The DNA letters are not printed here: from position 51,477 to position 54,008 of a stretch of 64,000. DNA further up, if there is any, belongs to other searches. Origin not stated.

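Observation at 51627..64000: Hydrolase-free SusC/SusD locus under ECF/anti-sigma control whose only cargo is FG-GAP/UnbV_ASPIC lipoproteins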

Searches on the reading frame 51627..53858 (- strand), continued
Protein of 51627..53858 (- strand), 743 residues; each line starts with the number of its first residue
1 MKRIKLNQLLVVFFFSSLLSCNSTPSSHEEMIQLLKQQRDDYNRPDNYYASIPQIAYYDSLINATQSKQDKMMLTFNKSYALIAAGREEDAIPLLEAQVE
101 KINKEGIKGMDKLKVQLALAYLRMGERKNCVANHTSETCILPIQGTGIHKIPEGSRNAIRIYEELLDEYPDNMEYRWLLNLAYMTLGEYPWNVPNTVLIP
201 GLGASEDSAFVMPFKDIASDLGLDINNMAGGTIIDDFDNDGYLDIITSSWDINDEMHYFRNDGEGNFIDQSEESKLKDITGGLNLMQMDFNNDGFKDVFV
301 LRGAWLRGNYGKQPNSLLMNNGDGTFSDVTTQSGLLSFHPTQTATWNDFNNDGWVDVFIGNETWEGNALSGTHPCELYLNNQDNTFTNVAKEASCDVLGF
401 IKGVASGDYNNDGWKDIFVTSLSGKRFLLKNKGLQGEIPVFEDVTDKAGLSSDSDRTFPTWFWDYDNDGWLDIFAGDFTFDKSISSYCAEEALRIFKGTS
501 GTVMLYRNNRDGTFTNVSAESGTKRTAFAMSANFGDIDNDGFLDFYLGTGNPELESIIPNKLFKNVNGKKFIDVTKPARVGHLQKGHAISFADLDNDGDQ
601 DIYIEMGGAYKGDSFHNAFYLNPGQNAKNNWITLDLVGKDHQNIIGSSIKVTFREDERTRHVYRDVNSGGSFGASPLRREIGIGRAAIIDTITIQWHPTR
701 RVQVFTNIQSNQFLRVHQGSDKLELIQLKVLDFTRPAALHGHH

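Call 99: find_encoding_contigs(protein=P0220, flank=9000, max_places=1)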
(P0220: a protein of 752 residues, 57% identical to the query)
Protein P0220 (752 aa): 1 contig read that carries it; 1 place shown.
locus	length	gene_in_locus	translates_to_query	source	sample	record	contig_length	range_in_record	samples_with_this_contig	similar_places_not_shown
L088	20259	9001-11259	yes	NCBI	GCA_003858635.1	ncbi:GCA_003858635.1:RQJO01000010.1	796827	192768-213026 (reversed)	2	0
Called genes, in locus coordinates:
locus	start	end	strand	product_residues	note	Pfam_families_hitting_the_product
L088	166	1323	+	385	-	PF12275:DUF3616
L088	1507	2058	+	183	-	-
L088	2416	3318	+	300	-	-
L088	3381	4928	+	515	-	PF01569:PAP2, PF22778:VCPO_2nd (weak)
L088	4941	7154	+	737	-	PF07715:Plug, PF00593:TonB_dep_Rec_b-barrel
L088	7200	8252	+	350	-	PF01717:Meth_synt_2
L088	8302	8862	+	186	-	PF02627:CMD (faint)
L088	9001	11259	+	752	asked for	PF01839:FG-GAP (faint), PF13517:FG-GAP_3, PF07593:UnbV_ASPIC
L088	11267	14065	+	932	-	PF13620:CarboxypepD_reg, PF13715:CarbopepD_reg_2, PF07715:Plug, PF00593:TonB_dep_Rec_b-barrel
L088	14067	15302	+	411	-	PF00083:Sugar_tr, PF07690:MFS_1, PF00083:Sugar_tr (weak)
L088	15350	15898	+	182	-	PF02627:CMD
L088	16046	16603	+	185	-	PF02627:CMD (weak)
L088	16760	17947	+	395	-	PF11376:DUF3179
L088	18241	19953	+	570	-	PF00154:RecA_N (faint), PF13481:AAA_25 (faint), PF23442:DUF7125 (faint), PF03796:DnaB_C (faint), PF06745:ATPase, PF13191:AAA_16 (faint), PF13401:AAA_22 (faint), PF06745:ATPase, +1 more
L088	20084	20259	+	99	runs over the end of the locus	PF07689:KaiB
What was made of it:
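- In Larkinella a PAP2/VCPO-like protein, CMD (AhpD-like) proteins and TonB-dependent receptors flank a B homolog (call 99).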
